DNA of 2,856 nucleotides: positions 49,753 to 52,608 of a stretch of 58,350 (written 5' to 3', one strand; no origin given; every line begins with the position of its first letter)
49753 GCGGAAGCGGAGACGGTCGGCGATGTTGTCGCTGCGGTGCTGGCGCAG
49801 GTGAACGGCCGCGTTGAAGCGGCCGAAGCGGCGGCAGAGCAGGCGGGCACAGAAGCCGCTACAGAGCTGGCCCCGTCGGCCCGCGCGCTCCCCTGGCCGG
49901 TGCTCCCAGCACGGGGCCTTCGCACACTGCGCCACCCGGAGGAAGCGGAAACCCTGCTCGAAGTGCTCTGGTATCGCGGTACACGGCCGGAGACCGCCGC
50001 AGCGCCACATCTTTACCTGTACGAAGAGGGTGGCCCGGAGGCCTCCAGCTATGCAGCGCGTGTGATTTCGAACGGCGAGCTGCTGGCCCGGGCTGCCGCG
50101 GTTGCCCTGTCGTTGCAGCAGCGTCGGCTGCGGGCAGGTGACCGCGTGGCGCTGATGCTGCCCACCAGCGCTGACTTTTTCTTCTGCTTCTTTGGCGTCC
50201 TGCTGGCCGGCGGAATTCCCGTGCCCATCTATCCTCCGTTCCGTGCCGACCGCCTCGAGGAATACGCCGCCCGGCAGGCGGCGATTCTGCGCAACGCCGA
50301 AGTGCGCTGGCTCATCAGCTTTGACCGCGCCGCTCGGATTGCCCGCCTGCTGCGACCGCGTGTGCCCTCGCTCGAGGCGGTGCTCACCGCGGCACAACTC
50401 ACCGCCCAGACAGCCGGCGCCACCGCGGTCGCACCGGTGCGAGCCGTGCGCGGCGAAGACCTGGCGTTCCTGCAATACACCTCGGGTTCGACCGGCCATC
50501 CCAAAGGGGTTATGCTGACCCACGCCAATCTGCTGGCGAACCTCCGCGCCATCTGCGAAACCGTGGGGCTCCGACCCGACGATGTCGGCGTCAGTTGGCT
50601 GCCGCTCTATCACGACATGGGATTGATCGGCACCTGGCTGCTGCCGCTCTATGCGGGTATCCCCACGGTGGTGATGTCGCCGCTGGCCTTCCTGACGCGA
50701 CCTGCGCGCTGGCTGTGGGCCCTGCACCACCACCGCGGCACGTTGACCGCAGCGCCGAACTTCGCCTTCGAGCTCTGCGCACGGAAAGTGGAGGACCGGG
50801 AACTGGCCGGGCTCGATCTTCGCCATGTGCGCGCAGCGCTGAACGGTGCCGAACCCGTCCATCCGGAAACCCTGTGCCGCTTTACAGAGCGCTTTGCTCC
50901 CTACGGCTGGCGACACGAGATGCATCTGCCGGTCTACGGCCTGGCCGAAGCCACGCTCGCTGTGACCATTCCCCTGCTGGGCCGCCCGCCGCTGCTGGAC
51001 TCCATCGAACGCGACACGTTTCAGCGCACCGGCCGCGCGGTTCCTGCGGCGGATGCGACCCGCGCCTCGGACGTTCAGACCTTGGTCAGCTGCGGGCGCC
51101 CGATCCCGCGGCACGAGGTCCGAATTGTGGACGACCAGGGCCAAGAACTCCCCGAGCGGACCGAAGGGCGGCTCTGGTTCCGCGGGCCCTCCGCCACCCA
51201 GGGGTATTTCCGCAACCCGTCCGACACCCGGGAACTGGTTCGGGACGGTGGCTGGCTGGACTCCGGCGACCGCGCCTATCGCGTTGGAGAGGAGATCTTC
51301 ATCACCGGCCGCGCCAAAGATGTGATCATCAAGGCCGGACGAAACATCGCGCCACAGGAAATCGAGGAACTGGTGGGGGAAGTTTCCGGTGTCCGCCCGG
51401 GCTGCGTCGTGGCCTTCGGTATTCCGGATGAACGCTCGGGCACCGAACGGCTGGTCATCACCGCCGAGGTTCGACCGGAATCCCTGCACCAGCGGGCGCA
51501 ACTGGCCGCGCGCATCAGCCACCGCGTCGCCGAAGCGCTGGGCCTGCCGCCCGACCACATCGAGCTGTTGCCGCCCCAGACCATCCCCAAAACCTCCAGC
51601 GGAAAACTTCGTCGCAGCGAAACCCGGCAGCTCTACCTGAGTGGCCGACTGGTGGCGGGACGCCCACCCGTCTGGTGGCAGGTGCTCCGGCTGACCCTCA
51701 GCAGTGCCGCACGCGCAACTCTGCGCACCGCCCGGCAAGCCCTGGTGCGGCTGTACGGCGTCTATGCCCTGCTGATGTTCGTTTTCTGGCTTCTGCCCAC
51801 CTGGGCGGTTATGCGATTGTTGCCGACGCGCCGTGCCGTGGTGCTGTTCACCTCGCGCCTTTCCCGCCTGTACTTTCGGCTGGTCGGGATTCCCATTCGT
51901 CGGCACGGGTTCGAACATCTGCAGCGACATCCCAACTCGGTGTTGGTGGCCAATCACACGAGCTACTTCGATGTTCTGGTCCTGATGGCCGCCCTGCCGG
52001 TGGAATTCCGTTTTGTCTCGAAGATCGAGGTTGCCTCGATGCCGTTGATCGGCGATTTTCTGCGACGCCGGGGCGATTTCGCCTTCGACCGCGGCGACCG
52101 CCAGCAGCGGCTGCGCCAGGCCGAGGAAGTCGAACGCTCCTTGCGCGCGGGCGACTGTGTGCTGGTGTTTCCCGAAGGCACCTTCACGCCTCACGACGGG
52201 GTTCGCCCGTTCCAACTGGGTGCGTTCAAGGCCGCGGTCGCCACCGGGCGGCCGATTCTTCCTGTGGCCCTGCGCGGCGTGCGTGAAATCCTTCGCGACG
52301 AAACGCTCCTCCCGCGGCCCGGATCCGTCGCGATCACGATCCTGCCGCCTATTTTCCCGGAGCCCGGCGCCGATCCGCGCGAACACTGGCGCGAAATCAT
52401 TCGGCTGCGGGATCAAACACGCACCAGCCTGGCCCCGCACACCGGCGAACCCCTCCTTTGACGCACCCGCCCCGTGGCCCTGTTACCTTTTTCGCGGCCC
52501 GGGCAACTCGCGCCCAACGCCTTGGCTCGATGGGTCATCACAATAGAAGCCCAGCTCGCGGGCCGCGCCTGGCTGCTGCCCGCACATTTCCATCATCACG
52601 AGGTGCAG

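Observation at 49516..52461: Self-contained ACP / fatty-acyl-AMP ligase / TM / AGPAT fusion protein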

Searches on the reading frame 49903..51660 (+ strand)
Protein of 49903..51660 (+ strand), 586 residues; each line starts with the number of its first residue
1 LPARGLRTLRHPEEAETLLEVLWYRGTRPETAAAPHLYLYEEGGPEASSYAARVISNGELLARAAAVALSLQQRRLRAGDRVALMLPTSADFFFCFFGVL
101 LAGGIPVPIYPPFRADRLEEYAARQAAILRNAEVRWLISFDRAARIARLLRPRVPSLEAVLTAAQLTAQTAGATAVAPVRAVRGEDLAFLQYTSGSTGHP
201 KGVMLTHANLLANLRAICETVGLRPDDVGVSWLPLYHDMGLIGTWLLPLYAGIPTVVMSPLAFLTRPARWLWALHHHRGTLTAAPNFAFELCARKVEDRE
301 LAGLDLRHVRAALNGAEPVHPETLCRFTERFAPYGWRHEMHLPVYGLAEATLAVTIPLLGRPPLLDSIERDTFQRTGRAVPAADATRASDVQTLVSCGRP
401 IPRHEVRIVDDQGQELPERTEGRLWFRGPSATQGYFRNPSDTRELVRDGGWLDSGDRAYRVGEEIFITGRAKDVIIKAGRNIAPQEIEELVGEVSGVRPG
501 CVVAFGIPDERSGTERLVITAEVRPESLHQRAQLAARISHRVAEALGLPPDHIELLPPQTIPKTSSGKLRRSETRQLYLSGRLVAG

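Call 35: search_solved_structures(query=window:49903-51660:+, max_evalue=1e-60, show_alignments=2)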
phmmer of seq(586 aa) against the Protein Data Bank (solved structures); distinct sequences matched with E-value up to 1e-60: 12.
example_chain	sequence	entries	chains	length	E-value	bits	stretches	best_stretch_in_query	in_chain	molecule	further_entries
3pbk_A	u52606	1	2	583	3.2e-96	326.3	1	60-579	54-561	Fatty Acyl-Adenylate Ligase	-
7r7g_A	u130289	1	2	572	4.5e-87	296.1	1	53-584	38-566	Polyketide synthase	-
7r7e_A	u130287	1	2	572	5.3e-87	295.9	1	53-584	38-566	Polyketide synthase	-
7r7f_A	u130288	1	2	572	2.2e-86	293.8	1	53-584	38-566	Polyketide synthase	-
3kxw_A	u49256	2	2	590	1.3e-80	274.8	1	60-579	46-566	Saframycin Mx1 synthetase B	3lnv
8hd4_A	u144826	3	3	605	1.4e-76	261.4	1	63-580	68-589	Long-chain-fatty-acid--AMP ligase FadD23 | Fatty-acid-CoA ligase FadD23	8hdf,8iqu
5d6j_A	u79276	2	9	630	1.3e-72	248.3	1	58-586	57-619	Acyl-CoA synthase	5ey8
5icr_A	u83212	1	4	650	1.5e-72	248.1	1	58-586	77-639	Acyl-CoA synthase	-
7wua_A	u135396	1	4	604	5.7e-71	242.9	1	51-578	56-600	Acyl-CoA synthase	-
5hm3_A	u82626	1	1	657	2e-70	241.1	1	52-586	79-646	Long-chain-fatty-acid--AMP ligase FadD32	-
5ey9_A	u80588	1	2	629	2.3e-69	237.6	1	55-586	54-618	Long-chain-fatty-acid--AMP ligase FadD32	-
8hcz_A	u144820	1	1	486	4.9e-62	213.4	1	63-474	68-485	Long-chain-fatty-acid--AMP ligase FadD23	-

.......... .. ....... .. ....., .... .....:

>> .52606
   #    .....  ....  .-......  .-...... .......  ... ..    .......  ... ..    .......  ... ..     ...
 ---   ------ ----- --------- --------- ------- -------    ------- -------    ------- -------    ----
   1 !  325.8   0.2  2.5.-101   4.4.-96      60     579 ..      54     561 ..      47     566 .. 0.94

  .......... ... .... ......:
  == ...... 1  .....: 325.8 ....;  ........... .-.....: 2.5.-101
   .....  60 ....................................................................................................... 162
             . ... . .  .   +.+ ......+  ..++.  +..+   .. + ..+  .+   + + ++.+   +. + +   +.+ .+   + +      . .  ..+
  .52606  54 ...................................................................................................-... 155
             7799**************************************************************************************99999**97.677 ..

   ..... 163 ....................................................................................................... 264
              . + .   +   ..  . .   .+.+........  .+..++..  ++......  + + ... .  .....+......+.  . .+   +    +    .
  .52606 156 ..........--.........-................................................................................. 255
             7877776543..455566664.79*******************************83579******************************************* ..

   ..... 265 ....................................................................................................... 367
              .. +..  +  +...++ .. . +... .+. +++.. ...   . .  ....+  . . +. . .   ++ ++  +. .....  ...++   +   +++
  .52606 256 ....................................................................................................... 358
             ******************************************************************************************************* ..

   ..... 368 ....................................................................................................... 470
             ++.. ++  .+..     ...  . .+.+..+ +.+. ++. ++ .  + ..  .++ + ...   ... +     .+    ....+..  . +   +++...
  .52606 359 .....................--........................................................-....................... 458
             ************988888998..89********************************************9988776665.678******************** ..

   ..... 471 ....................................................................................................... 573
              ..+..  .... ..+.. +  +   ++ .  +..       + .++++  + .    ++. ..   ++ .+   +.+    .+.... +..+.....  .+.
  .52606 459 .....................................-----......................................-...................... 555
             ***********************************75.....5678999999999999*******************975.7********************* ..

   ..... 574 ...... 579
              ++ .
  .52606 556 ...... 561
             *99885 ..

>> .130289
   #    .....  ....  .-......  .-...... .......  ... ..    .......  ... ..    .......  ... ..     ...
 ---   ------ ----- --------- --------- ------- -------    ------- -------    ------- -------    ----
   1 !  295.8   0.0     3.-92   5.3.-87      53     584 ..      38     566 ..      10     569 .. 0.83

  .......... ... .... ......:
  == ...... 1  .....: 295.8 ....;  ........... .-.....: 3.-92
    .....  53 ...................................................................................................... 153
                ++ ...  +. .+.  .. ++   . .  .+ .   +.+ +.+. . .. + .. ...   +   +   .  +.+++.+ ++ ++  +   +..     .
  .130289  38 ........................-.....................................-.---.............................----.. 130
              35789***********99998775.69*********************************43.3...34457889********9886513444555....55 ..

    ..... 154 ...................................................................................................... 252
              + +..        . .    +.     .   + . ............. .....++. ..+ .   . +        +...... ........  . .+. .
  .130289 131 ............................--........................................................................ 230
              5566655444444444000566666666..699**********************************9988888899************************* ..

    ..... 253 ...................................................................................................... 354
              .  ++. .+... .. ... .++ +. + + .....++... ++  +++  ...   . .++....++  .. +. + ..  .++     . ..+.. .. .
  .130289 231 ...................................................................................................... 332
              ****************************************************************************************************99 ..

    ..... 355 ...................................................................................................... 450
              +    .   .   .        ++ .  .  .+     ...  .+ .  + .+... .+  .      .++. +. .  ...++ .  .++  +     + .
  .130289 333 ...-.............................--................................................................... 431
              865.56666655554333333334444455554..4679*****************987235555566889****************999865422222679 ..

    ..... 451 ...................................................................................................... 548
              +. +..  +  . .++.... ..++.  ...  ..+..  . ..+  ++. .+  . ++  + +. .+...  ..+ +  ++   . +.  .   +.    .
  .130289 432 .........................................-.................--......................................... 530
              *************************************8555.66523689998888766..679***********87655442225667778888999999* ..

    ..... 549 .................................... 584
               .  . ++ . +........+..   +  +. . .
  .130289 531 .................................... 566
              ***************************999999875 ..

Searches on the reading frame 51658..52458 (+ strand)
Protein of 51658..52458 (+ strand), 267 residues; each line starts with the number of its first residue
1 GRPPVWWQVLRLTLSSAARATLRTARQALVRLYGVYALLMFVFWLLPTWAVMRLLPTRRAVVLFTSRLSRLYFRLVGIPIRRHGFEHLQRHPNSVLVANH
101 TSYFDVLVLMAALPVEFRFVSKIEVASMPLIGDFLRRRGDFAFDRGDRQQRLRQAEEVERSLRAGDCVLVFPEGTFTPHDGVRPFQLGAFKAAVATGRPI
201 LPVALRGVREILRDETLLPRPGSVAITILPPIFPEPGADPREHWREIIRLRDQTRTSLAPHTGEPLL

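Call 37: search_protein_families(library=ncbifam, proteins=[window:51658-52458:+], max_evalue=0.01)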
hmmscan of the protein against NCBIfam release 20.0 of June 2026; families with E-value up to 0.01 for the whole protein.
window:51658-52458:+ (267 aa): 9 families
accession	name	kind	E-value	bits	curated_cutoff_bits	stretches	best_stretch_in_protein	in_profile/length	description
TIGR00530.1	AGP_acyltrn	subfamily_domain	2.3e-26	92.1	102.95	1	77-205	1-129/130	1-acylglycerol-3-phosphate O-acyltransferase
NF052552.1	LyOrLpactfOlsARHOCB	equivalog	2.2e-21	76.1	300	1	17-194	19-185/271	lyso-ornithine lipid O-acyltransferase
NF052553.1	LyOrLpactfOlsABRUA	equivalog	4e-19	68.8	300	1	30-195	5-166/263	lyso-ornithine lipid O-acyltransferase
NF006386.0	PRK08633.1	equivalog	2.3e-18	65.4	1221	1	38-208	393-554/1147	acyl-[ACP]--phospholipid O-acyltransferase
NF011593.0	PRK15018.1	equivalog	5e-13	49.4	501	1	60-232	34-204/245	1-acylglycerol-3-phosphate O-acyltransferase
NF005291.0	PRK06814.1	equivalog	3e-10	38.7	1349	1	13-231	384-593/1140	acyl-[ACP]--phospholipid O-acyltransferase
NF058536.1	LPAAT_acyl_YihG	equivalog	0.00016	21.1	260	1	62-132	52-125/290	1-acylglycerol-3-phosphate O-acyltransferase, YihG family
NF005959.0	PRK08043.1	equivalog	0.00022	19.6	886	1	80-208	16-140/719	bifunctional acyl-ACP--phospholipid O-acyltransferase/long-chain-fatty-acid--ACP ligase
NF010621.0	PRK14014.1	domain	0.0017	17.5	186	1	69-132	64-130/301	acetyltransferase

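Call 38: search_solved_structures(query=window:51658-52458:+, max_evalue=0.01, show_alignments=1)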
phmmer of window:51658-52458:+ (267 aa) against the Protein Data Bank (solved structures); distinct sequences matched with E-value up to 0.01: 1.
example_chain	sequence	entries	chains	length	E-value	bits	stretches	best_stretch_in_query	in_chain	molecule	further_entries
5kym_A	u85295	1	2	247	4.4e-18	69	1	43-246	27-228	1-acyl-sn-glycerol-3-phosphate acyltransferase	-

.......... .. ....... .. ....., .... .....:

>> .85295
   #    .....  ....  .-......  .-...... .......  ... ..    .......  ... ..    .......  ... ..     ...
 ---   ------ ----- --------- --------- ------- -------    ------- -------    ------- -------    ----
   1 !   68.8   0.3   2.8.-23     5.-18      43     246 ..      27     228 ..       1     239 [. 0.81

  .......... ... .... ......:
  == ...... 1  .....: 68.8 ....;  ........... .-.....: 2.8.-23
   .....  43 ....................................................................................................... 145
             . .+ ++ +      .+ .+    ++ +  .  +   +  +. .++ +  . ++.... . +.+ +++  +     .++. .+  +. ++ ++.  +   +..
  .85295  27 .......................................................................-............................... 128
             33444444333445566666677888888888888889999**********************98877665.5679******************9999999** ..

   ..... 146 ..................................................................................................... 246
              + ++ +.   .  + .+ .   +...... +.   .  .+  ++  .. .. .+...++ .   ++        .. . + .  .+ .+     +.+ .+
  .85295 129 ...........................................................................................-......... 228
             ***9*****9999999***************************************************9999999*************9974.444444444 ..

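Call 61: search_protein_representatives(protein=window:51658-52458:+)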
Query: 267 residues. Proteins with E-value up to 0.001 (for the whole library): 26358; up to 1e-10: 7507; up to 1e-30: 231. The best 150 are listed.
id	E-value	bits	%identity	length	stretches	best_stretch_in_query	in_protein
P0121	1.4e-77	277.3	55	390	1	3-267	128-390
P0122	2.7e-75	269.7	56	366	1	24-267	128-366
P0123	1.5e-73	264.0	52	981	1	4-267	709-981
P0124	6.7e-73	261.9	52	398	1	27-267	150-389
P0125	6.9e-72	258.6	50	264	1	8-267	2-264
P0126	6.7e-71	255.3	52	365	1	24-266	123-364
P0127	2.5e-63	230.5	50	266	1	16-267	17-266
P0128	7.5e-54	199.5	57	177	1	96-266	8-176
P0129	3.0e-53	197.5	55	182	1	94-267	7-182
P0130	3.7e-52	193.9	43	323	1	3-267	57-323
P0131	7.9e-51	189.5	44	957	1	6-267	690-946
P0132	6.9e-50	186.5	49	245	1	2-195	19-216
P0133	3.2e-49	184.3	40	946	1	6-267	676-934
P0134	3.0e-48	181.1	41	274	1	9-264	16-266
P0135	2.4e-47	178.1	36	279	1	2-265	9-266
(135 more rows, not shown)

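Call 76: predict_structure(alignment_id=A3)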
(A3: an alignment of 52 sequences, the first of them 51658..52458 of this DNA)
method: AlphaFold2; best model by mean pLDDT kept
length: 267 residues; sequences in the alignment: 52
mean_pLDDT: 92.1   pTM: 0.86
mean pLDDT of the five models: 92.1, 91.6, 89.5, 88.6, 85.7
residues with pLDDT >= 90: 197; 70-90: 67; 50-70: 3; < 50: 0
segments of 3 or more residues with pLDDT < 50: none
pLDDT, mean of each block of 10 residues (from residue 1): 80 85 92 95 93 95 94 97 97 96 90 94 88 92 91 94 97 81 92 97 95 83 97 89 95 96 92
secondary structure, 60 per line:
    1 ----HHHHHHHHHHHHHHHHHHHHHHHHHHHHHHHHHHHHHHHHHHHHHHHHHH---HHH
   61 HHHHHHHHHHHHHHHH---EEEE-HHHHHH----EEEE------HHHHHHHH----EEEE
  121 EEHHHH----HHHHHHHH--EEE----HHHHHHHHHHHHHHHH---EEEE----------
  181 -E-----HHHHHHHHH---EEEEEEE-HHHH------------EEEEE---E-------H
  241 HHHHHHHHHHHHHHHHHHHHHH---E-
elements in order: H5-54 H58-76 E80-83 H85-90 E95-98 H105-112 E117-122 H123-126 H131-138 E141-143 H148-163 E167-170 H188-196 E200-206 H208-211 E224-228 H240-262

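Call 78: fold_search(model_id=the predicted structure, library=pdb)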
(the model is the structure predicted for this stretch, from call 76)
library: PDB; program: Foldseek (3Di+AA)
matches with E <= 10: 556; with E <= 0.001: 18
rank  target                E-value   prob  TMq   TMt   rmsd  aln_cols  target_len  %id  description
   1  5kym_A                7.2e-14  1.00  0.66  0.72   4.5       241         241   22  Crystal Structure of the 1-acyl-sn-glycerophosphate (LPA) acyltransferase, PlsC, from Thermotoga maritima (released 2017-07-26)
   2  5kym_B                7.1e-13  1.00  0.66  0.75   4.2       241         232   22  Crystal Structure of the 1-acyl-sn-glycerophosphate (LPA) acyltransferase, PlsC, from Thermotoga maritima (released 2017-07-26)
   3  1iuq                  2.3e-06  1.00  0.54  0.42   5.2       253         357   17  The 1.55 A Crystal Structure of Glycerol-3-Phosphate Acyltransferase (released 2003-10-07)
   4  5kn7                  2.3e-06  1.00  0.37  0.32  17.3       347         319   13  Lipid A secondary acyltransferase LpxM from Acinetobacter baumannii (released 2016-09-28)
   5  5knk                  3.9e-06  1.00  0.35  0.31  17.6       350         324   13  Lipid A secondary acyltransferase LpxM from Acinetobacter baumannii with catalytic residue substitution (E127A) (released 2016-09-28)
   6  8ia1_A                5.5e-06  1.00  0.57  0.44   4.5       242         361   14  plastidial glycerol-3-phosphate acyltransferases (GPAT) from the green alga Myrmecia incisa (released 2024-02-07)
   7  8e4y                  7.0e-06  1.00  0.45  0.20   5.9       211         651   16  Cryo-EM structure of human glycerol-3-phosphate acyltransferase 1 (GPAT1) in complex with 2-oxohexadecyl-CoA (released 2022-12-21)
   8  5f2z_C                1.5e-05  1.00  0.44  0.47   7.7       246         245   13  Crystal structure of membrane associated PatA from Mycobacterium smegmatis in complex with palmitate - P21 space group (released 2016-03-09)
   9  5f2z_A                1.5e-05  1.00  0.41  0.43   8.3       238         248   13  Crystal structure of membrane associated PatA from Mycobacterium smegmatis in complex with palmitate - P21 space group (released 2016-03-09)
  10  5f2z_B                1.8e-05  1.00  0.40  0.42   8.4       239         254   12  Crystal structure of membrane associated PatA from Mycobacterium smegmatis in complex with palmitate - P21 space group (released 2016-03-09)
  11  5oce_B                2.3e-05  1.00  0.43  0.45  11.6       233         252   14  THE MOLECULAR MECHANISM OF SUBSTRATE RECOGNITION AND CATALYSIS OF THE MEMBRANE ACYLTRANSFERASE PatA -- Complex of PatA (released 2017-12-27)
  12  5f2z_D                4.4e-05  1.00  0.41  0.42  12.0       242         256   13  Crystal structure of membrane associated PatA from Mycobacterium smegmatis in complex with palmitate - P21 space group (released 2016-03-09)
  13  5f31                  4.4e-05  1.00  0.39  0.40  12.2       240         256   14  Crystal structure of membrane associated PatA from Mycobacterium smegmatis in complex with palmitate - P 42 21 2 space g (released 2016-03-09)
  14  5oce_A                5.2e-05  1.00  0.36  0.37  13.2       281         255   14  THE MOLECULAR MECHANISM OF SUBSTRATE RECOGNITION AND CATALYSIS OF THE MEMBRANE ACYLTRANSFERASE PatA -- Complex of PatA (released 2017-12-27)
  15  5f2t_B                5.5e-05  1.00  0.44  0.45   7.4       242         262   13  Crystal structure of membrane associated PatA from Mycobacterium smegmatis in complex with palmitate - C 2 space group (released 2016-03-09)
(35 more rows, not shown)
